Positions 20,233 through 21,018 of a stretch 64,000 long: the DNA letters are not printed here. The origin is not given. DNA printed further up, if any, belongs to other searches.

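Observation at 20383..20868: Intronless bacterial-type RibD_C / DHFR-family gene (candidate horizontal acquisition)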

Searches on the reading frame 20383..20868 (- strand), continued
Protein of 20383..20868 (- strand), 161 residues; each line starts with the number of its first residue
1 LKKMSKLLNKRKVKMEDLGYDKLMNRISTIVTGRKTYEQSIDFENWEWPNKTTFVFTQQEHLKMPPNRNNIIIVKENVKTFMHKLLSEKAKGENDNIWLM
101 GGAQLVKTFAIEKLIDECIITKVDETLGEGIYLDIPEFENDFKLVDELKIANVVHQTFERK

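Call 28: find_homologous_proteins(query=A2, max_evalue=1e-8)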
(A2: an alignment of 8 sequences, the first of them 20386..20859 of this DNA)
Query A2 (8 sequences) (158 aa, profile of the alignment): 601 proteins with E <= 1e-8 among 2735 candidates; the best 120 are listed.
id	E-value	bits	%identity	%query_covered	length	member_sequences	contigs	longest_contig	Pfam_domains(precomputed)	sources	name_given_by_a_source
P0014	1.2e-78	280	44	92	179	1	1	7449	PF01872.23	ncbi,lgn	ncbi:MAG: dihydrofolate reductase family protein [Pseudomonadota bacterium]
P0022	3.8e-75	269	35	91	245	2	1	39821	PF01872.23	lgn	-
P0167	7.7e-75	268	44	97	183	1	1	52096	PF01872.23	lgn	-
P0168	9.2e-75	268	40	91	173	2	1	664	PF01872.23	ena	-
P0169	4.2e-74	266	38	89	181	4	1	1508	PF01872.23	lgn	-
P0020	1.1e-73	264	37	93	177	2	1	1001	PF01872.23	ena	-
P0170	3.8e-73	263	42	82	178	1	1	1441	PF00186.25,PF01872.23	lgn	-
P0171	6.8e-73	262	50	77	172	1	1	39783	PF01872.23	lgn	-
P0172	6.9e-72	258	41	91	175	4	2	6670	PF01872.23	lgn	-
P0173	7.3e-72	258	42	91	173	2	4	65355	PF01872.23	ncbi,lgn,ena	-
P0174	1.4e-71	257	43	77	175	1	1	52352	PF01872.23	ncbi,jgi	jgi:dihydrofolate reductase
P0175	1.6e-71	257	50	89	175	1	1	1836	PF01872.23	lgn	-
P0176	2.0e-71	257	47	92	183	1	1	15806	PF01872.23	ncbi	-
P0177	2.4e-71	257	44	92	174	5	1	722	PF01872.23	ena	-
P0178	3.6e-71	256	36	92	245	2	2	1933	PF01872.23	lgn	-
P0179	4.3e-71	256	42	92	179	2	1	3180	PF01872.23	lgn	-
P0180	8.0e-71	255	43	92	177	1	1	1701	PF01872.23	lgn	-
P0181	1.1e-70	255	47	82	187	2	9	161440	PF01872.23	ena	-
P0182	1.3e-70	254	43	94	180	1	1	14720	PF01872.23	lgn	-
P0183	2.0e-70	254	39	92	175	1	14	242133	PF01872.23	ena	-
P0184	2.5e-70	253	49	77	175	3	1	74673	PF01872.23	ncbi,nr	ncbi:MAG: dihydrofolate reductase family protein [Alphaproteobacteria bacterium]|nr:dihydrofolate re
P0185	3.7e-70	253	40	77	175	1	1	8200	PF01872.23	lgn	-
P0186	5.0e-70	252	44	91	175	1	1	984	PF01872.23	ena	-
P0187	6.2e-70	252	39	93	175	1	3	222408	PF01872.23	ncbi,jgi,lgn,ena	jgi:dihydrofolate reductase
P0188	6.7e-70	252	42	96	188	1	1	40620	PF00186.25,PF01872.23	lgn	-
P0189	1.9e-69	251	43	92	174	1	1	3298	PF01872.23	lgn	-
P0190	2.0e-69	250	40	93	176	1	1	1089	PF01872.23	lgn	-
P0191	2.0e-69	250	42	91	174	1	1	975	PF01872.23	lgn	-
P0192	3.1e-69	250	42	84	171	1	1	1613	PF01872.23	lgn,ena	-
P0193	3.3e-69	250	35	92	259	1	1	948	PF01872.23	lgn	-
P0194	3.5e-69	250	42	89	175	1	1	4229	PF01872.23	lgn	-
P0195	3.6e-69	250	39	90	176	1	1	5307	PF01872.23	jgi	jgi:dihydrofolate reductase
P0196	5.1e-69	249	47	79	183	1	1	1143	PF01872.23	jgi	jgi:dihydrofolate reductase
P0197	6.6e-69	249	39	97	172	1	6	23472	PF01872.23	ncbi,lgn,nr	ncbi:MAG: hypothetical protein B7Y25_06510 [Alphaproteobacteria bacterium 16-39-46]|nr:MAG: hypothet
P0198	6.7e-69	249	44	83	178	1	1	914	PF01872.23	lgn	-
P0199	7.8e-69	249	43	91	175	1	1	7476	PF01872.23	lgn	-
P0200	9.5e-69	248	41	80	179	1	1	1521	PF01872.23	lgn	-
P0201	1.1e-68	248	41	90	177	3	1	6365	PF01872.23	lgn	-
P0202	1.1e-68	248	41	91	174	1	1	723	PF01872.23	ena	-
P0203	1.2e-68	248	44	92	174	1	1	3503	PF01872.23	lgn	-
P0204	1.4e-68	248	38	92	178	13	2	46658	PF01872.23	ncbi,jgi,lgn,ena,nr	ncbi:MAG: deaminase [Legionella sp.]|jgi:dihydrofolate reductase|nr:MAG: deaminase [Legionella sp.]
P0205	1.5e-68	248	41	94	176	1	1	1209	PF01872.23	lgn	-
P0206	1.5e-68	248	46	92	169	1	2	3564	PF01872.23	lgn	-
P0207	1.7e-68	247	40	84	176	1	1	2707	PF01872.23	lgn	-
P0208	1.7e-68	247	43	89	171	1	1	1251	PF01872.23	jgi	-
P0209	1.8e-68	247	50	80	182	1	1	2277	PF01872.23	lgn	-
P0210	1.9e-68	247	34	96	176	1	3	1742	PF01872.23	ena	-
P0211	2.0e-68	247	40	92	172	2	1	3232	PF01872.23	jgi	jgi:dihydrofolate reductase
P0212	2.1e-68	247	36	92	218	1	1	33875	PF01872.23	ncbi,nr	ncbi:MAG: dihydrofolate reductase [Candidatus Puniceispirillum sp.]|nr:dihydrofolate reductase [Cand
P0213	2.2e-68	247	43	77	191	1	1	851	PF01872.23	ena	-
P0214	2.3e-68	247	35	92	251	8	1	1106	PF01872.23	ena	-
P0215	2.4e-68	247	39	97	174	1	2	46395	PF01872.23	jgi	jgi:dihydrofolate reductase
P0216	2.5e-68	247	42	89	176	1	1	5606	PF01872.23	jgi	-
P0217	3.2e-68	247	46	77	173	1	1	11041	PF01872.23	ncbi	-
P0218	4.7e-68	246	42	96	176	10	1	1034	PF01872.23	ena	-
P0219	4.7e-68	246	44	91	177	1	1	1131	PF01872.23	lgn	-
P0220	4.9e-68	246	46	76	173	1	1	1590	PF01872.23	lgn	-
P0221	6.0e-68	246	45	88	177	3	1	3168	PF01872.23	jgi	jgi:dihydrofolate reductase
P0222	6.0e-68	246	43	80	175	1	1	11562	PF01872.23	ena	-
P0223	6.3e-68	246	43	94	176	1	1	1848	PF01872.23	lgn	-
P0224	8.3e-68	245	39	92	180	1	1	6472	PF01872.23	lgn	-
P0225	1.0e-67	245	34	92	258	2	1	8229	PF01872.23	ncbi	-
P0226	1.3e-67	245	41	96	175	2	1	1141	PF01872.23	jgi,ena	-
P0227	1.4e-67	244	42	98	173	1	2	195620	PF01872.23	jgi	jgi:dihydrofolate reductase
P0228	1.5e-67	244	39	91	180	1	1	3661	PF01872.23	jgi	jgi:dihydrofolate reductase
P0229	1.5e-67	244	43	92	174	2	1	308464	PF01872.23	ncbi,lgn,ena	-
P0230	1.6e-67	244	43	76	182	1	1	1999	PF01872.23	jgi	jgi:dihydrofolate reductase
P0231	1.6e-67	244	40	96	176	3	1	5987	PF01872.23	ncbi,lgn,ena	-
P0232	1.9e-67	244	39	96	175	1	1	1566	PF01872.23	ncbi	-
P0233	1.9e-67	244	39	93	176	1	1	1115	PF01872.23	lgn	-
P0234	2.0e-67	244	39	96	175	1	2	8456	PF01872.23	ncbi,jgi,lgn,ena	jgi:dihydrofolate reductase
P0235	2.1e-67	244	42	84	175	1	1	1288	PF01872.23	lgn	-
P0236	2.2e-67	244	45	84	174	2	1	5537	PF01872.23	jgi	-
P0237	2.4e-67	244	37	93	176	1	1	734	PF01872.23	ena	-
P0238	2.9e-67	243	37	93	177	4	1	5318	PF01872.23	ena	-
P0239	3.0e-67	243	39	96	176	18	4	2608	PF01872.23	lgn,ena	-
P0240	3.4e-67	243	44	84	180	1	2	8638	PF01872.23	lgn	-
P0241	3.6e-67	243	39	92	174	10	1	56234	PF01872.23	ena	-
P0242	3.6e-67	243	40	77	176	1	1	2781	PF01872.23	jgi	jgi:dihydrofolate reductase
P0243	3.7e-67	243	40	96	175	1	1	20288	PF01872.23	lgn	-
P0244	3.8e-67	243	42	92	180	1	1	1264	PF01872.23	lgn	-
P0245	4.0e-67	243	48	91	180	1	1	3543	PF01872.23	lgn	-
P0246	4.1e-67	243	45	84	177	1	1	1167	PF01872.23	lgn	-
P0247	4.2e-67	243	42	77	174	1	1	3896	PF01872.23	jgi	-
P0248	4.3e-67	243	39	96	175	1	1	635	PF01872.23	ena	-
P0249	4.3e-67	243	36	92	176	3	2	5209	PF01872.23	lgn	-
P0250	4.5e-67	243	38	91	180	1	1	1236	PF01872.23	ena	-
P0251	4.8e-67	243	48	80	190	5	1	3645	PF01872.23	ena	-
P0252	6.5e-67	242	37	91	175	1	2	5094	PF01872.23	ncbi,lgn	-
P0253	6.9e-67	242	41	91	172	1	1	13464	PF01872.23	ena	-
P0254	7.3e-67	242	44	80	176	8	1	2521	PF01872.23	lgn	-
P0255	7.7e-67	242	39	87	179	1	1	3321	PF01872.23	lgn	-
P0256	7.8e-67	242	42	80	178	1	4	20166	PF01872.23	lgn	-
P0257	8.5e-67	242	38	85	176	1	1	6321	PF01872.23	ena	-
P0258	8.8e-67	242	40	77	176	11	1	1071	PF01872.23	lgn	-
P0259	9.4e-67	242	39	96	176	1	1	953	PF01872.23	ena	-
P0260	1.1e-66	242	37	77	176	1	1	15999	PF01872.23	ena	-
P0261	1.1e-66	242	39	93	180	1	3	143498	PF01872.23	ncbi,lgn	-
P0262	1.2e-66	241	41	90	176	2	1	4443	PF01872.23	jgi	jgi:dihydrofolate reductase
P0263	1.2e-66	241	38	92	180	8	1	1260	PF01872.23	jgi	jgi:dihydrofolate reductase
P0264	1.4e-66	241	39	92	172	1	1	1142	PF01872.23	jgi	jgi:dihydrofolate reductase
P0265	1.5e-66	241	41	87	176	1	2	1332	PF01872.23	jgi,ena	-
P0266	1.5e-66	241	41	96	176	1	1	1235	PF01872.23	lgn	-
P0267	1.6e-66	241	40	80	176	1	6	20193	PF01872.23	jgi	jgi:dihydrofolate reductase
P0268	1.6e-66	241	37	96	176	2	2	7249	PF01872.23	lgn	-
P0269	1.6e-66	241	47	82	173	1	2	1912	PF01872.23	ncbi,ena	-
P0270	1.8e-66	241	37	96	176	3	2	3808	PF01872.23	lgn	-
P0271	1.8e-66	241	38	96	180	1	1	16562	PF01872.23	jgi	jgi:dihydrofolate reductase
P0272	2.2e-66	241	43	92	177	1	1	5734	PF01872.23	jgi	jgi:dihydrofolate reductase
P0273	2.3e-66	241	35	96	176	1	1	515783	PF01872.23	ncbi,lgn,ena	-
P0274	2.8e-66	240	41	89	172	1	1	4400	PF01872.23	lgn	-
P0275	2.9e-66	240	46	82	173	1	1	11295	PF01872.23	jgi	jgi:dihydrofolate reductase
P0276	3.1e-66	240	40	96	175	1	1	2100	PF01872.23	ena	-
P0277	3.1e-66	240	42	94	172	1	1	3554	PF01872.23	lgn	-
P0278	3.2e-66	240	47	84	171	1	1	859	PF01872.23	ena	-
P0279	3.4e-66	240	45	77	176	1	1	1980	PF01872.23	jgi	jgi:dihydrofolate reductase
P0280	3.5e-66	240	39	96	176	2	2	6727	PF01872.23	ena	-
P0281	3.9e-66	240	41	92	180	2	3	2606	PF01872.23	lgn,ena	-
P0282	4.0e-66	240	42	92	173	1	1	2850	PF01872.23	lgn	-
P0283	4.1e-66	240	36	93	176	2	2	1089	PF01872.23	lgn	-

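Call 34: find_related_loci(query=window:20386-20859:-, collection=metagenome_contigs, flank=5000)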
Query window:20386-20859:- (158 aa) in metagenome_contigs; peptide patterns used: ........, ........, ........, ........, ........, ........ (x = any residue, [..] = any of these).
126 stretches matched a pattern; 1 encode a relative of the query (tblastn E <= 1e-3); 1 distinct loci.
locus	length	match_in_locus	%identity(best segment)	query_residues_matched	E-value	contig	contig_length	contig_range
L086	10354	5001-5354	23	25-147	1e-6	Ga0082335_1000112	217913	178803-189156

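Call 35: find_related_loci(query=A2, collection=viral_contigs, flank=5000)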
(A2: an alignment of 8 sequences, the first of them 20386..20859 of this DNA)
Query A2 (158 aa) in viral_contigs; peptide patterns used: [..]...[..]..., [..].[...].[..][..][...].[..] (x = any residue, [..] = any of these).
9 stretches matched a pattern, but none encodes a relative of the query by tblastn (E <= 1e-3).

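Call 40: search_solved_structures(query=A2, max_evalue=0.001, show_alignments=2)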
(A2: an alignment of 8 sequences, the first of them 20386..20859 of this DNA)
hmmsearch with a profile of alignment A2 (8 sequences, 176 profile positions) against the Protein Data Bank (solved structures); distinct sequences matched with E-value up to 0.001: 8.
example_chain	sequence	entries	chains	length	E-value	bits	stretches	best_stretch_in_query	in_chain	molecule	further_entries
3jtw_A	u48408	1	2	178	7.9e-35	123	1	2-171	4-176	Dihydrofolate reductase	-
2xw7_A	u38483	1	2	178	4.3e-27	97.8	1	1-144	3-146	DIHYDROFOLATE REDUCTASE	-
3ky8_A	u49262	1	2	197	4.6e-26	94.5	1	1-174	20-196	Putative riboflavin biosynthesis protein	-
2gd9_A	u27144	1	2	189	2.3e-23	85.7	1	3-171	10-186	Hypothetical protein yyaP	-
7xh2_A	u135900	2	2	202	2.5e-22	82.3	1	1-145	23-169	Uncharacterized protein sfcH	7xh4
1cz3_A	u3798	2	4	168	3.3e-08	36.3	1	22-146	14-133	DIHYDROFOLATE REDUCTASE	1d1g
3kgy_A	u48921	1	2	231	8.5e-06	28.5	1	84-145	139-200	Bifunctional deaminase-reductase domain protein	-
8jsv_A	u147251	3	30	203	0.00026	23.6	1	68-172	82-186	Dihydrofolate reductase family protein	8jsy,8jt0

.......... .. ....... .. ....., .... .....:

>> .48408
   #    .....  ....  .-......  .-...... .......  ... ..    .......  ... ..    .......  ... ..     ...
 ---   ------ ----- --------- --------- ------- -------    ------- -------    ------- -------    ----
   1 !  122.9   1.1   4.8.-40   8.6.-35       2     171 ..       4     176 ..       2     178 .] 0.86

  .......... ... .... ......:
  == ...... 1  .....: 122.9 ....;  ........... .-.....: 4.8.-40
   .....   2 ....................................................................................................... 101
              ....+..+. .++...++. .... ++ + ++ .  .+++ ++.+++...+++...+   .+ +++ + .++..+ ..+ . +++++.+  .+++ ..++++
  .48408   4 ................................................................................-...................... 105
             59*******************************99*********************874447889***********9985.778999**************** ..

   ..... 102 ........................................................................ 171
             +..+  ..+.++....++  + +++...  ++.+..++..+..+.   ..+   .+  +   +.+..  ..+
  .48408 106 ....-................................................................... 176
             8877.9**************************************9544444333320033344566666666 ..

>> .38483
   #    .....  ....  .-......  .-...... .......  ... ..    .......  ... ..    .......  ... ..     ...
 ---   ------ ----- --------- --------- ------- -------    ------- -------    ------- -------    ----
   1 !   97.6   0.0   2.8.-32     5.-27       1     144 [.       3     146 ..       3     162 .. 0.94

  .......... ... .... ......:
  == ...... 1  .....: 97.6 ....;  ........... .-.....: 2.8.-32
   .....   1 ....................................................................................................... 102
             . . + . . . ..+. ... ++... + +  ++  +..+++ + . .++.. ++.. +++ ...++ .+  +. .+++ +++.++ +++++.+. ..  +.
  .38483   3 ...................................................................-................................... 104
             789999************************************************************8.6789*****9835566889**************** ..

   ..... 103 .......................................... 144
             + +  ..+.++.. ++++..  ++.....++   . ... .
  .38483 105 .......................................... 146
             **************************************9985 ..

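Call 41: search_protein_families(library=ncbifam, proteins=[window:20386-20859:-, P0014], max_evalue=0.01)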
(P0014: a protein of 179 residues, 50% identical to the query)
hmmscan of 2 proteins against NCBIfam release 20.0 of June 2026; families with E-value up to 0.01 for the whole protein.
window:20386-20859:- (158 aa): 5 families
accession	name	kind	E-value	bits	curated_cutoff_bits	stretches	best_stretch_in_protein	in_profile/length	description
NF000126.2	trim_DfrA8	exception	0.00014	21.7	325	1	21-140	37-147/169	trimethoprim-resistant dihydrofolate reductase DfrA8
NF000127.2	trim_DfrA20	exception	0.00026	21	325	1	23-126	39-131/169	trimethoprim-resistant dihydrofolate reductase DfrA20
NF033868.0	trim_DfrA36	exception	0.00044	19.9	360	1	26-132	40-136/170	trimethoprim-resistant dihydrofolate reductase DfrA36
TIGR00326.1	eubact_ribD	equivalog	0.0021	17.3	156.35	1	41-118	225-300/343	bifunctional diaminohydroxyphosphoribosylaminopyrimidine deaminase/5-amino-6-(5-phosphoribosylamino)uracil reductase RibD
TIGR00227.1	ribD_Cterm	domain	0.0028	17.2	150.15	1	48-125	96-176/216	riboflavin-specific deaminase C-terminal domain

P0014 (179 aa): 5 families
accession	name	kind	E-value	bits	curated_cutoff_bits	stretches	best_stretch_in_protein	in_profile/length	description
TIGR00227.1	ribD_Cterm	domain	1.5e-05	24.7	150.15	1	91-140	126-176/216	riboflavin-specific deaminase C-terminal domain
NF008052.0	PRK10786.1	equivalog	0.00025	19.9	500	1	89-142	277-329/367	bifunctional diaminohydroxyphosphoribosylaminopyrimidine deaminase/5-amino-6-(5-phosphoribosylamino)uracil reductase RibD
NF001751.0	PRK00478.1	equivalog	0.00037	19.5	436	1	66-158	54-141/505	segregation/condensation protein A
NF033868.0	trim_DfrA36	exception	0.0018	17.9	360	1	32-159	26-146/170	trimethoprim-resistant dihydrofolate reductase DfrA36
TIGR01508.1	rib_reduct_arch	equivalog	0.0044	16.2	186.45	0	107-140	138-171/210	2,5-diamino-6-(ribosylamino)-4(3H)-pyrimidinone 5'-phosphate reductase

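Call 51: predict_structure(alignment_id=A3)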
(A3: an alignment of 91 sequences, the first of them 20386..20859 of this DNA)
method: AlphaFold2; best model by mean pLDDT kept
length: 158 residues; sequences in the alignment: 91
mean_pLDDT: 84.2   pTM: 0.78
mean pLDDT of the five models: 84.2, 84.1, 83.7, 83.0, 82.4
residues with pLDDT >= 90: 75; 70-90: 64; 50-70: 11; < 50: 8
segments of 3 or more residues with pLDDT < 50: 1-8
pLDDT, mean of each block of 10 residues (from residue 1): 42 75 93 90 89 93 88 96 78 85 92 89 77 83 90 90
secondary structure, 60 per line:
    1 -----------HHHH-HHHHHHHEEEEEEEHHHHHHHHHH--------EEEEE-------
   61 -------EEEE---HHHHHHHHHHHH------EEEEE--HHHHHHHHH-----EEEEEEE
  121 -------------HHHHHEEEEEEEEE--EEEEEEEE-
elements in order: H12-15 H17-23 E24-30 H31-40 E49-53 E68-71 H75-86 E93-97 H100-108 E114-120 H134-138 E139-147 E150-157

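Call 53: fold_search(model_id=the predicted structure, library=pdb)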
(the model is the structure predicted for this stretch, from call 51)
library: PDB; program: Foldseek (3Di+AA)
matches with E <= 10: 1134; with E <= 0.001: 222
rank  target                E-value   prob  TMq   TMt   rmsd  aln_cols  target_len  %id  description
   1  3jtw_A                4.3e-09  1.00  0.70  0.63   3.4       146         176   27  Crystal structure of Putative dihydrofolate reductase (YP_805003.1) from PEDIOCOCCUS PENTOSACEUS ATCC 25745 at 1.90 A  (released 2009-10-06)
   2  3jtw_B                6.0e-09  1.00  0.71  0.66   3.2       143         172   26  Crystal structure of Putative dihydrofolate reductase (YP_805003.1) from PEDIOCOCCUS PENTOSACEUS ATCC 25745 at 1.90 A  (released 2009-10-06)
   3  3ky8_B                6.0e-09  1.00  0.74  0.66   3.2       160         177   24  Crystal structure of Putative riboflavin biosynthesis protein (YP_001092907.1) from SHEWANELLA SP. PV-4 at 2.12 A reso (released 2009-12-22)
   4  2xw7_B                1.3e-08  1.00  0.72  0.66   2.9       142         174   23  Structure of Mycobacterium smegmatis putative reductase MS0308 (released 2010-12-01)
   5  3ky8_A                1.9e-08  1.00  0.75  0.65   3.0       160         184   26  Crystal structure of Putative riboflavin biosynthesis protein (YP_001092907.1) from SHEWANELLA SP. PV-4 at 2.12 A reso (released 2009-12-22)
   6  7xh4                  3.5e-08  1.00  0.73  0.66   3.0       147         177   20  Dihydrofolate Reductase-like Protein SacH in safracin biosynthesis complex with safracin A (released 2023-02-08)
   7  2xw7_A                3.7e-08  1.00  0.72  0.65   2.9       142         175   21  Structure of Mycobacterium smegmatis putative reductase MS0308 (released 2010-12-01)
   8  7xh2                  6.7e-08  1.00  0.75  0.68   2.5       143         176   19  Dihydrofolate Reductase-like Protein SacH in safracin biosynthesis (released 2023-02-08)
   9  8jsv_I                1.8e-07  1.00  0.64  0.51   3.8       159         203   19  Dihydrofolate reductase-like enzyme from Leptospira interrogans (selenomethionine derivative) (released 2024-06-26)
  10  3ix9_A                2.1e-07  1.00  0.64  0.62   3.8       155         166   17  Crystal structure of Streptococcus pneumoniae dihydrofolate reductase - Sp9 mutant (released 2010-02-02)
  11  8jsv_C                2.3e-07  1.00  0.64  0.51   4.0       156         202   19  Dihydrofolate reductase-like enzyme from Leptospira interrogans (selenomethionine derivative) (released 2024-06-26)
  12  3hj3_B                3.4e-07  1.00  0.62  0.22   4.6       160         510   21  Crystal Structure of the ChTS-DHFR F207A Non-Active Site Mutant (released 2010-06-02)
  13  6pf8_A                4.1e-07  1.00  0.65  0.23   3.9       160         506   19  Crystal structure of TS-DHFR from Cryptosporidium hominis in complex with NADPH, FdUMP and 2-(4-((2-amino-4-oxo-4,7-di (released 2019-10-02)
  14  8jsv_A                4.4e-07  1.00  0.68  0.56   3.7       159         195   19  Dihydrofolate reductase-like enzyme from Leptospira interrogans (selenomethionine derivative) (released 2024-06-26)
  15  3dl6_E                4.4e-07  1.00  0.65  0.23   3.8       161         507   19  Crystal Structure of the A287F/S290G Active Site Mutant of TS-DHFR from Cryptosporidium hominis (released 2008-08-19)
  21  7lrh_B                1.0e-06  1.00  0.61  0.47   6.2       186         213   17  C-terminal domain of RibD from Brucella abortus (5-amino-6-ribosylamino-2,4(1H,3H)-pyrimidinedione 5'-phosphate reduct (released 2022-03-16)
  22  2gd9_A                1.1e-06  1.00  0.65  0.58   6.9       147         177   26  Crystal structure of a putative dihydrofolate reductase (bsu40760, yyap) from bacillus subtilis at 2.30 A resolution (released 2006-03-28)
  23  7lrh_C                1.1e-06  1.00  0.61  0.48   7.0       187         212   15  C-terminal domain of RibD from Brucella abortus (5-amino-6-ribosylamino-2,4(1H,3H)-pyrimidinedione 5'-phosphate reduct (released 2022-03-16)
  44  2gd9_B                4.5e-06  1.00  0.65  0.61   3.8       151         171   24  Crystal structure of a putative dihydrofolate reductase (bsu40760, yyap) from bacillus subtilis at 2.30 A resolution (released 2006-03-28)
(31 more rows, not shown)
